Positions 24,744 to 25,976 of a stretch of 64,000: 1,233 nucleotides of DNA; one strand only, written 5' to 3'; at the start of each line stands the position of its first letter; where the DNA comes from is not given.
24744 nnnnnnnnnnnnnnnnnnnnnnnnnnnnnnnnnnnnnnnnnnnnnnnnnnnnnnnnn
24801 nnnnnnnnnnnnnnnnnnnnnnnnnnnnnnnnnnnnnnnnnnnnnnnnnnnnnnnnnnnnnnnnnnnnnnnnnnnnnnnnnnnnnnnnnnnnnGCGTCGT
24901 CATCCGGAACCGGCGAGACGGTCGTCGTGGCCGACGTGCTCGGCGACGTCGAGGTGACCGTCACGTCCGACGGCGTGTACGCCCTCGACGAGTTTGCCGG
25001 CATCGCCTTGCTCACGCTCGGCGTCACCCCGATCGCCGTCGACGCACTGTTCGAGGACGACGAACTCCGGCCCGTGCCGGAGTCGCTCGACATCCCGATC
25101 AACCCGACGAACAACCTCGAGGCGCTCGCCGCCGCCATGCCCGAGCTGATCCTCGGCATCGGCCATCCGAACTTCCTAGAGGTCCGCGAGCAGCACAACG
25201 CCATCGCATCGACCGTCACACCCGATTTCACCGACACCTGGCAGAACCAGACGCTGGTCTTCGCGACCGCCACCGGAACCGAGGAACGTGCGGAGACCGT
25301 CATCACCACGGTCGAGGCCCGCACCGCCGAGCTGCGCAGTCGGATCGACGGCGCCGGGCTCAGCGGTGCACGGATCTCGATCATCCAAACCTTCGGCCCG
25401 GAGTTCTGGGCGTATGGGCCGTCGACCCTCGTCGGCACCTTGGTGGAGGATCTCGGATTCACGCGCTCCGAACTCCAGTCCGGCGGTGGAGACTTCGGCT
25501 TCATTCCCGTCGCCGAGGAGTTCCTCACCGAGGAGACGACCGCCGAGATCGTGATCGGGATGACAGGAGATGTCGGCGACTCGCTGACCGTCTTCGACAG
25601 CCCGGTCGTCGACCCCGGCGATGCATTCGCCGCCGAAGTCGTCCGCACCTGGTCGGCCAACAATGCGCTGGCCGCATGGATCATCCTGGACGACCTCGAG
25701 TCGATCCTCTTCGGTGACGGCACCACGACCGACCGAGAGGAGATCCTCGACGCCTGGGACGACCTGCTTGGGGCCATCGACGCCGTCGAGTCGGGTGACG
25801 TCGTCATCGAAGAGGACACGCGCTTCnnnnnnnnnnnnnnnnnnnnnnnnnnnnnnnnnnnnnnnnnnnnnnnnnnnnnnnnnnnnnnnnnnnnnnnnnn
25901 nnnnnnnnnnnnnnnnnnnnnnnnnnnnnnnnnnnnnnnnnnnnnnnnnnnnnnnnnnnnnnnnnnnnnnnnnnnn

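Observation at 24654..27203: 849-aa lipoprotein with two tandem siderophore-binding domains plus a fasciclin domain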

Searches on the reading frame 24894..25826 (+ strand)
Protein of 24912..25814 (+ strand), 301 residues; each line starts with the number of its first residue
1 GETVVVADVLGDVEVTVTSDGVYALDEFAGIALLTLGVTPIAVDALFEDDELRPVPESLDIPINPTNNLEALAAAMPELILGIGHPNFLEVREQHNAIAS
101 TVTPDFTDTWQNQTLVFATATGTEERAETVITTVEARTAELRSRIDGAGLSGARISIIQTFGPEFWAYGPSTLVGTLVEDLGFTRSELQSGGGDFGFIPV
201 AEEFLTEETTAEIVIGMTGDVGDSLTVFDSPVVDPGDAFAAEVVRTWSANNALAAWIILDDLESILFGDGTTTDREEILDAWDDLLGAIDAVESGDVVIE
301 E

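Call 6: search_protein_families(library=pfam, proteins=[window:24912-25814:+], max_evalue=10)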
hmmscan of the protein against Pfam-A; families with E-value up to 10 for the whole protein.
seq(301 aa): 1 family
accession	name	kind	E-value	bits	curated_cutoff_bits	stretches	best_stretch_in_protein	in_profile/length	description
PF01497.23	Peripla_BP_2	-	2e-08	34.4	27.5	1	65-219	47-200/235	Periplasmic binding protein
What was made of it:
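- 24915..25778 (+): N unit: complete class III (Peripla_BP_2) binding domain, counterpart of a standalone lipoprotein family. Pfam 34.4 bits alone (call 6).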

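Call 20: search_protein_representatives(protein=window:24909-25811:+)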
Query: 301 residues. Proteins with E-value up to 0.001 (for the whole library): 492; up to 1e-10: 100; up to 1e-30: 23. The best 150 are listed.
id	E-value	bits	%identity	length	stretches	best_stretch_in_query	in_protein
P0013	1.2e-103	362.8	62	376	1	4-292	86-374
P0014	1.4e-99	349.5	46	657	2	2-292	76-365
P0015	1.1e-69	251.3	37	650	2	4-296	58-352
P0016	1.4e-69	251.0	45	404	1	5-289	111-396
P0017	5.5e-69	249.0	45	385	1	3-294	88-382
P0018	1.0e-68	248.1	46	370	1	2-292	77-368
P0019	2.9e-68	246.6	45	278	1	20-292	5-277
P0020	5.9e-66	239.1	46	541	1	2-291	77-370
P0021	1.3e-65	238.0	46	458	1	11-297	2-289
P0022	2.2e-63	230.6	46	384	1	3-292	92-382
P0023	1.1e-61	225.0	42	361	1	4-290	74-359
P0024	5.3e-52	193.3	45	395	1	4-237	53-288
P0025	3.8e-49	183.9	36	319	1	5-290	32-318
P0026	6.3e-44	166.8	45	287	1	3-217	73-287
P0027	4.5e-43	164.0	39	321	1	3-287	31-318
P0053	2.2e-20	89.5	31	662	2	7-274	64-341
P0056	1.9e-19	86.4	30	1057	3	33-205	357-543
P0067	1.9e-16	76.6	30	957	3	3-190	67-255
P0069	2.1e-16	76.4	31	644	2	65-271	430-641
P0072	1.3e-15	73.8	29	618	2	38-222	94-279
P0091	4.0e-12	62.4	30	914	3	67-191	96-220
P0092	4.3e-12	62.3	29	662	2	2-271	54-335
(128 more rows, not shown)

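Call 22: search_protein_families(library=pfam, proteins=[P0013, P0014, P0015, P0016, P0020, P0021, P0053, P0056, P0067, P0091], max_evalue=0.001)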
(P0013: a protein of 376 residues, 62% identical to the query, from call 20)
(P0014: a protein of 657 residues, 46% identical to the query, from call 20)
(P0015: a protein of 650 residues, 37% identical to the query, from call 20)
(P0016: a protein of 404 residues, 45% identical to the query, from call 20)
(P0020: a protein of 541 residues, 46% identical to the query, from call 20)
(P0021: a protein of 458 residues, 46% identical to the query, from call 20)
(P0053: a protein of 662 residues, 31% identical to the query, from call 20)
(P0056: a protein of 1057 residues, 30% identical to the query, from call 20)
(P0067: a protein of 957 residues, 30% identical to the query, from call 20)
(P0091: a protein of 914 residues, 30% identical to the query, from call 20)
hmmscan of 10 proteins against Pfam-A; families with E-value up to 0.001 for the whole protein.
P0013 (376 aa): 1 family
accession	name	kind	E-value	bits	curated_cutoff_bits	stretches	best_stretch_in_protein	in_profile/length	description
PF01497.23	Peripla_BP_2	-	6.5e-06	26.2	27.5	1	151-267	50-168/235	Periplasmic binding protein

P0014 (657 aa): 1 family
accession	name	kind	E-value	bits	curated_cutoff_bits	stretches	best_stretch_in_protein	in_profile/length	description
PF01497.23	Peripla_BP_2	-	2.2e-17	63.7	27.5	2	141-288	48-194/235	Periplasmic binding protein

P0015 (650 aa): 1 family
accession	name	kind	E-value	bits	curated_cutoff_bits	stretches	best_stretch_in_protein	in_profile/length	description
PF01497.23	Peripla_BP_2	-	7.8e-18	65.2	27.5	1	121-289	47-217/235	Periplasmic binding protein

P0016 (404 aa): 1 family
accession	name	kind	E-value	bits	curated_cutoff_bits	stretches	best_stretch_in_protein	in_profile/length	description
PF01497.23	Peripla_BP_2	-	2.3e-09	37.4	27.5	1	175-298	50-175/235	Periplasmic binding protein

P0020 (541 aa): 2 families
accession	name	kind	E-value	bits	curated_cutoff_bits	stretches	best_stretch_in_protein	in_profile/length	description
PF02469.27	Fasciclin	-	1.1e-21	77.7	22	1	426-533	21-123/123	Fasciclin domain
PF01497.23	Peripla_BP_2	-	1.4e-11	44.7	27.5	1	144-291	50-196/235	Periplasmic binding protein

P0021 (458 aa): 2 families
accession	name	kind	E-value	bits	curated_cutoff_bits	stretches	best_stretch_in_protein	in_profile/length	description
PF02469.27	Fasciclin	-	7.4e-26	91.2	22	1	337-450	14-123/123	Fasciclin domain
PF01497.23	Peripla_BP_2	-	5.5e-06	26.4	27.5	1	63-180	50-169/235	Periplasmic binding protein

P0053 (662 aa): 1 family
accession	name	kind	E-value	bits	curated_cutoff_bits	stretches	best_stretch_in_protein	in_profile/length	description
PF01497.23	Peripla_BP_2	-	1.5e-60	205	27.5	2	81-311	2-233/235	Periplasmic binding protein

P0056 (1057 aa): 2 families
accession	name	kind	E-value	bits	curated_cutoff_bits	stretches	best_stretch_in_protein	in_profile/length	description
PF01497.23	Peripla_BP_2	-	9.3e-80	267.9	27.5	3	350-586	4-233/235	Periplasmic binding protein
PF02469.27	Fasciclin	-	2.7e-26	92.6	22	1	926-1054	2-123/123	Fasciclin domain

P0067 (957 aa): 1 family
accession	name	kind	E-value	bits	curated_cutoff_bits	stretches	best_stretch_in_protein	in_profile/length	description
PF01497.23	Peripla_BP_2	-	8.9e-81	271.2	27.5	3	396-624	1-232/235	Periplasmic binding protein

P0091 (914 aa): 1 family
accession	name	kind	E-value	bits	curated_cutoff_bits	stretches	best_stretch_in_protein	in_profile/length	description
PF01497.23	Peripla_BP_2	-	8.9e-64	215.5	27.5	3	82-278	38-233/235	Periplasmic binding protein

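Call 28: find_homologous_proteins(query=window:24909-25811:+, max_evalue=1e-10)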
Query window:24909-25811:+ (301 aa): 8 proteins with E <= 1e-10 among 8000 candidates.
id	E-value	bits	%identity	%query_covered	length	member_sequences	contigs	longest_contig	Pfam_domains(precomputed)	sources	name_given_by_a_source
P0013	3.6e-103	363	62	94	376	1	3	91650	PF01497.24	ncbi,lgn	ncbi:MAG: ABC transporter substrate-binding protein [Actinomycetota bacterium]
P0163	5.9e-101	356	62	96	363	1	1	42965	PF01497.24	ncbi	ncbi:MAG: ABC transporter substrate-binding protein [Actinomycetota bacterium]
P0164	6.5e-101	355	62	96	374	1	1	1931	PF01497.24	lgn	-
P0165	3.9e-97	343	56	97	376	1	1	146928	PF01497.24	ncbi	ncbi:MAG: ABC transporter substrate-binding protein [Actinomycetota bacterium]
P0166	5.3e-97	343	58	92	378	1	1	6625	PF01497.24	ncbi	ncbi:MAG: ABC transporter substrate-binding protein [Actinomycetota bacterium]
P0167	8.9e-95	335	57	96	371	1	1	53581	PF01497.24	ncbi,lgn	ncbi:MAG: ABC transporter substrate-binding protein [Actinomycetota bacterium]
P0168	2.6e-83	298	52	96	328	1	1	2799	PF01497.24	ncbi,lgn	ncbi:MAG: ABC transporter substrate-binding protein [Actinomycetota bacterium]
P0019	9.2e-68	247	45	90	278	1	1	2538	PF01497.24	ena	-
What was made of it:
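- Tried and rejected: The true counterparts are P0013 and P0163-P0168 (calls 20, 28).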

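Call 30: find_encoding_contigs(protein=P0013, flank=10000, max_places=2)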
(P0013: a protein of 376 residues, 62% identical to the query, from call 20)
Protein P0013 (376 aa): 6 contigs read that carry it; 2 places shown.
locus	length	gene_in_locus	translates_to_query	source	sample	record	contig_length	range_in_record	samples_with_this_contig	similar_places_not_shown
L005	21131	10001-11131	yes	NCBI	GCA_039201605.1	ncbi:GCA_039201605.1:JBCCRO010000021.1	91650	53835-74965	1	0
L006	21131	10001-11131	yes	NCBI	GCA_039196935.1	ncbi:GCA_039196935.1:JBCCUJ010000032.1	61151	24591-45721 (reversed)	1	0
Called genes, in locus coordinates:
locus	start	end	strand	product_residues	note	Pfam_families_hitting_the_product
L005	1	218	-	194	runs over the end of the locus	PF00440:TetR_N, PF16859:TetR_C_11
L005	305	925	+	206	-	PF02558:ApbA (weak), PF03446:NAD_binding_2, PF03807:F420_oxidored, PF07991:KARI_N, PF10727:Rossmann-like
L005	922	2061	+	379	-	-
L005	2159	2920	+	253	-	PF00005:ABC_tran, PF02463:SMC_N (weak), PF13304:AAA_21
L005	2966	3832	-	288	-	PF00950:ABC-3, PF01032:FecCD (faint)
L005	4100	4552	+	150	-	PF01475:FUR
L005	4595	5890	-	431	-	PF01297:ZnuA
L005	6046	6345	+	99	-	PF01022:HTH_5, PF12840:HTH_20 (weak)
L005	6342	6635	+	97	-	-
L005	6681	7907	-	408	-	PF07690:MFS_1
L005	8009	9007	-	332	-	PF00296:Bac_luciferase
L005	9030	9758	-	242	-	PF08021:FAD_binding_9 (weak), PF04954:SIP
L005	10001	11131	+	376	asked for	PF01497:Peripla_BP_2 (weak)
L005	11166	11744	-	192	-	PF01169:GDT1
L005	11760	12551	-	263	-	PF01418:HTH_6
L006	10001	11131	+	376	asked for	PF01497:Peripla_BP_2 (weak)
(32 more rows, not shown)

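Call 31: find_encoding_contigs(protein=P0165, flank=10000, max_places=1)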
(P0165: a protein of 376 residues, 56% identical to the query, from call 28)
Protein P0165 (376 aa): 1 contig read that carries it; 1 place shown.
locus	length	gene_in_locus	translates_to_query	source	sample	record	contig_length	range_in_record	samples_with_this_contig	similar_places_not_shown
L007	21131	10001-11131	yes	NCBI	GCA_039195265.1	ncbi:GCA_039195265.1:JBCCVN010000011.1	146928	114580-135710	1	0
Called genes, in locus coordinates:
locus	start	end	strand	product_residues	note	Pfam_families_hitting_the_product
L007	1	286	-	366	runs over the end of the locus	PF01032:FecCD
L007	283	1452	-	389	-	PF01497:Peripla_BP_2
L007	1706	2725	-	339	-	PF01497:Peripla_BP_2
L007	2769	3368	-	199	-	-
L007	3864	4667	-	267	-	PF01061:ABC2_membrane, PF12698:ABC2_membrane_3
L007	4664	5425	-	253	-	PF01061:ABC2_membrane, PF12698:ABC2_membrane_3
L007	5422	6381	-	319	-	PF00005:ABC_tran, PF13304:AAA_21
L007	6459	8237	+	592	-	PF00664:ABC_membrane, PF00005:ABC_tran, PF02463:SMC_N (faint)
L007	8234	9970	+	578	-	PF00664:ABC_membrane, PF00005:ABC_tran, PF02463:SMC_N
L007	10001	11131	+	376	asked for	PF01497:Peripla_BP_2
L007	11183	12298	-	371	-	PF01497:Peripla_BP_2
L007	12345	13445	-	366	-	PF01497:Peripla_BP_2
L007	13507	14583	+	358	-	PF10615:DUF2470 (faint), PF08021:FAD_binding_9, PF04954:SIP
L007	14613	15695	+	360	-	PF01497:Peripla_BP_2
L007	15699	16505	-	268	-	PF00005:ABC_tran, PF02463:SMC_N (faint), PF13555:AAA_29 (faint), PF13304:AAA_21 (weak)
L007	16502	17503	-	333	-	PF01032:FecCD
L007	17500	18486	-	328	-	PF01032:FecCD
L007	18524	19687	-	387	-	-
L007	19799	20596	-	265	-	PF13883:CREG_beta-barrel, PF01243:PNPOx_N, PF10615:DUF2470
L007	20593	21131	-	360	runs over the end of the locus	PF01497:Peripla_BP_2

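Call 32: find_encoding_contigs(protein=P0163, flank=10000, max_places=1)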
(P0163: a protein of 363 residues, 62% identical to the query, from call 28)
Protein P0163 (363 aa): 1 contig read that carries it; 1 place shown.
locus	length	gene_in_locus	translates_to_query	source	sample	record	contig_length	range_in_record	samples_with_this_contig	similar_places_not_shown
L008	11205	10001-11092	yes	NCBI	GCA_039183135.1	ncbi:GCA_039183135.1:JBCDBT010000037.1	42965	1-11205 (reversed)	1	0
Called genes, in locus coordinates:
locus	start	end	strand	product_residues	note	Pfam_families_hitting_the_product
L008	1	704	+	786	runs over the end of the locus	PF02190:LON_substr_bdg, PF00004:AAA, PF07724:AAA_2 (weak), PF07728:AAA_5, PF22667:Lon_lid, PF05362:Lon_C, PF13541:ChlI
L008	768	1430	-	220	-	PF04140:ICMT, PF04191:PEMT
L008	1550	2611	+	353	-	PF01497:Peripla_BP_2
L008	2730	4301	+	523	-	PF01497:Peripla_BP_2, PF02469:Fasciclin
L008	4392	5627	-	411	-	PF07690:MFS_1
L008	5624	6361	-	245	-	PF08021:FAD_binding_9 (weak), PF04954:SIP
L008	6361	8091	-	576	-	PF00664:ABC_membrane, PF00005:ABC_tran, PF02463:SMC_N (faint)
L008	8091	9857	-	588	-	PF00664:ABC_membrane, PF00005:ABC_tran, PF02463:SMC_N (faint)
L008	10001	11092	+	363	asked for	PF01497:Peripla_BP_2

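Call 49: predict_structure(alignment_id=A3)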
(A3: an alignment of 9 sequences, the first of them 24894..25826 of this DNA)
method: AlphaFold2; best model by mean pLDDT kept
length: 311 residues; sequences in the alignment: 9
mean_pLDDT: 75.1   pTM: 0.82
mean pLDDT of the five models: 75.1, 66.6, 58.5, 53.0, 50.9
residues with pLDDT >= 90: 77; 70-90: 119; 50-70: 83; < 50: 32
segments of 3 or more residues with pLDDT < 50: 1-5, 88-93, 173-176, 195-202, 307-311
pLDDT, mean of each block of 10 residues (from residue 1): 57 75 73 84 86 75 88 65 52 50 64 78 86 96 96 93 65 55 88 50 58 79 60 68 82 80 94 90 93 94 55 37
secondary structure, 60 per line:
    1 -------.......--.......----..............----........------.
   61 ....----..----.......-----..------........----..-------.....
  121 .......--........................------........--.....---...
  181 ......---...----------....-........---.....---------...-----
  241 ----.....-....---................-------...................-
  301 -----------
elements in order: E8-14 E17-23 E28-32 H33-41 E46-53 H60-64 H75-81 H95-102 H116-127 H130-153 E160-167 E170-174 H178-186 E190-192 E203-206 H208-215 E219-223 E245-249 H251-254 H258-273 H281-299
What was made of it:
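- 24915..25778 (+): AF2 with its own alignment gives pLDDT 75 and pTM 0.82, with two lobes and a backbone helix (call 49).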

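Call 51: fold_search(model_id=the predicted structure, library=pdb)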
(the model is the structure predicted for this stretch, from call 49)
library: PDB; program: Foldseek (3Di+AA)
matches with E <= 10: 1079; with E <= 0.001: 170
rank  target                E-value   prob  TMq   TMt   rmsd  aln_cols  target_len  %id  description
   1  3tny                  1.8e-13  1.00  0.68  0.75   3.8       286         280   23  Structure of YfiY from Bacillus cereus bound to the siderophore iron (III) schizokinen (released 2012-09-05)
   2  4hmo                  1.1e-12  1.00  0.60  0.61   7.1       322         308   15  Crystal structure of streptococcus pneumoniae TIGR4 PiaA in complex with Bis-tris propane (released 2013-09-04)
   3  4hmq_A                3.6e-12  1.00  0.59  0.61   7.2       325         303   16  Crystal structure of streptococcus pneumoniae TIGR4 PiaA in complex with ferrichrome (released 2013-09-04)
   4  5jj5_A                5.7e-12  1.00  0.61  0.61   6.9       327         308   16  Crystal structure of iron uptake ABC transporter substrate-binding protein PiaA from Streptococcus pneumoniae Canada M (released 2016-05-04)
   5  4hmp_B                6.1e-12  1.00  0.60  0.63   6.9       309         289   16  Crystal structure of iron uptake ABC transporter substrate-binding protein PiaA from Streptococcus pneumoniae TIGR4 (released 2013-09-04)
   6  4h59                  9.3e-12  1.00  0.59  0.60   7.6       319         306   15  Crystal structure of iron uptake ABC transporter substrate-binding protein PiaA from Streptococcus pneumoniae Canada MDR (released 2012-10-03)
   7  4b8y_A                1.3e-11  1.00  0.66  0.73   4.8       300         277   17  Ferrichrome-bound FhuD2 (released 2012-11-21)
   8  4hmp_A                1.3e-11  1.00  0.60  0.64   6.9       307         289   17  Crystal structure of iron uptake ABC transporter substrate-binding protein PiaA from Streptococcus pneumoniae TIGR4 (released 2013-09-04)
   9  4pm4_B                1.4e-11  1.00  0.66  0.71   4.2       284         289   17  Structure of a putative periplasmic iron siderophore binding protein (Rv0265c) from Mycobacterium tuberculosis H37Rv (released 2014-06-11)
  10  7fhm_A                1.8e-11  1.00  0.68  0.72   4.3       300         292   16  Crystal structure of an orphan heme uptake protein (MhuP) of ABC transporter from Mycobacterium tuberculosis (Form I) (released 2022-06-01)
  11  3tef                  2.0e-11  1.00  0.64  0.71   4.1       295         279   18  Crystal Structure of the Periplasmic Catecholate-Siderophore Binding Protein VctP from Vibrio Cholerae (released 2012-08-15)
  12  5jj5_B                2.3e-11  1.00  0.60  0.61   7.2       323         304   16  Crystal structure of iron uptake ABC transporter substrate-binding protein PiaA from Streptococcus pneumoniae Canada M (released 2016-05-04)
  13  5fly_B                3.7e-11  1.00  0.69  0.77   3.8       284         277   14  The FhuD protein from S.pseudintermedius (released 2015-12-02)
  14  4mdy                  3.7e-11  1.00  0.66  0.72   3.9       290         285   18  Crystal structure of periplasmic solute binding protein from Mycobacterium smegmatis str. MC2 155 (released 2013-09-04)
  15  3be6_B                4.1e-11  1.00  0.63  0.66   4.8       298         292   20  Crystal structure of FitE (crystal form 2), a group III periplasmic siderophore binding protein (released 2008-10-28)
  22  4pm4_A                2.3e-10  1.00  0.64  0.68   4.4       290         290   18  Structure of a putative periplasmic iron siderophore binding protein (Rv0265c) from Mycobacterium tuberculosis H37Rv (released 2014-06-11)
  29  7fhm_B                4.5e-10  1.00  0.67  0.71   4.3       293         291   16  Crystal structure of an orphan heme uptake protein (MhuP) of ABC transporter from Mycobacterium tuberculosis (Form I) (released 2022-06-01)
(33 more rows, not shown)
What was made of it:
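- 24915..25778 (+): Foldseek aligns it full-length to YfiY, FhuD2, HtsA and CeuE, TM up to 0.77 (call 51).
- On Class III / cluster A-II periplasmic binding proteins (Pfam Peripla_BP_2, PF01497): N unit: helix at model residues 130-153, pTM 0.82, TM 0.68/0.75 to 3TNY over 286 columns (calls 49, 51).
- The haem-binding MhuP (7fhm) is rank 10 for the N unit, and the same protein deposited as Rv0265c (4pm4) is rank 9 (call 51).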

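Call 70: list_cluster_members(proteins=[P0014, P0015, P0020, P0056, P0067, P0091, P0053, P0069, P0092, P0072])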
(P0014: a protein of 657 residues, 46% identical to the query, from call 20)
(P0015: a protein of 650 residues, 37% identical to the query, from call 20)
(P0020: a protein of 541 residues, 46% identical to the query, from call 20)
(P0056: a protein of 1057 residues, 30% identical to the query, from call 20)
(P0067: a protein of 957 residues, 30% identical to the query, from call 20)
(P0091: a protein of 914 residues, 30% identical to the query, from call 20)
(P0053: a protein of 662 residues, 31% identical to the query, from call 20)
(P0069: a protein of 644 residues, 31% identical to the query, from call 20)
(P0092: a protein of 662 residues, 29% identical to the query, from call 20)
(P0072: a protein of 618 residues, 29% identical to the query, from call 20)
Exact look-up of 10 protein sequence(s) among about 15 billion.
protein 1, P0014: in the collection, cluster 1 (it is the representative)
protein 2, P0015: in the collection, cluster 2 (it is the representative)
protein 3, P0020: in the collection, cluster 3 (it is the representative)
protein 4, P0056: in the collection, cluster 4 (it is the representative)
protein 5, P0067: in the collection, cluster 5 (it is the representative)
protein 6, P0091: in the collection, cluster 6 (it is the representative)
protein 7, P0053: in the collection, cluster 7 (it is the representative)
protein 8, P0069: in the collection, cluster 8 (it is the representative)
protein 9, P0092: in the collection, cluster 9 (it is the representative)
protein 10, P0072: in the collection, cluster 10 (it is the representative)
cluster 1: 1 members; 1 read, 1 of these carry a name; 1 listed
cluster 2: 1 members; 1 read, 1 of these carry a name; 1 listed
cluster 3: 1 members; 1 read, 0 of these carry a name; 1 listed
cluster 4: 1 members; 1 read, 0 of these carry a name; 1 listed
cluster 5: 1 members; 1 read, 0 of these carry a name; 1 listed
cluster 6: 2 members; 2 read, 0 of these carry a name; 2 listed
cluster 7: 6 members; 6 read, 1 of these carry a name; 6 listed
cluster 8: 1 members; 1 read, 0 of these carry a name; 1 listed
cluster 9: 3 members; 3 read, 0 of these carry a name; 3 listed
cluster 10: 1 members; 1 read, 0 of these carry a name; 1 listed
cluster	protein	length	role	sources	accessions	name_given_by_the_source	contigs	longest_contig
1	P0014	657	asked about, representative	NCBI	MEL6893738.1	MAG: ABC transporter substrate-binding protein [Actinomycetota bacterium]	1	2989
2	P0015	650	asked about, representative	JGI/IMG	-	iron complex transport system substrate-binding protein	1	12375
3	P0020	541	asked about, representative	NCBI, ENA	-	-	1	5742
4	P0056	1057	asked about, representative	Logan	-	-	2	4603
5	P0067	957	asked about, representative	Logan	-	-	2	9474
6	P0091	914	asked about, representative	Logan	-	-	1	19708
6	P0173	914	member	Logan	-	-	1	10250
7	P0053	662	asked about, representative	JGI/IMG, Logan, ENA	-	-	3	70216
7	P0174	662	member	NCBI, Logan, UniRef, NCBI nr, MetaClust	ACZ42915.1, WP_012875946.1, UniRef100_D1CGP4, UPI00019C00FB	periplasmic binding protein [Thermobaculum terrenum ATCC BAA-798] | Periplasmic binding protein n=1 Tax=Thermobaculum terrenum (strain ATCC BAA-798 / CCMEE ... | iron-siderophore ABC transporter substrate-binding protein [Thermobaculum terrenum]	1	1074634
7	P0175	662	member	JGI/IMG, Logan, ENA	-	-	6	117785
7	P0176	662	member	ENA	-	-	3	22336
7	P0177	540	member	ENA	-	-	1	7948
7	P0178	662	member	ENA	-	-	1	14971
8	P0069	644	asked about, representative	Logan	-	-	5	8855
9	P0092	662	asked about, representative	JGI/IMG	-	-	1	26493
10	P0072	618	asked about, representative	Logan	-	-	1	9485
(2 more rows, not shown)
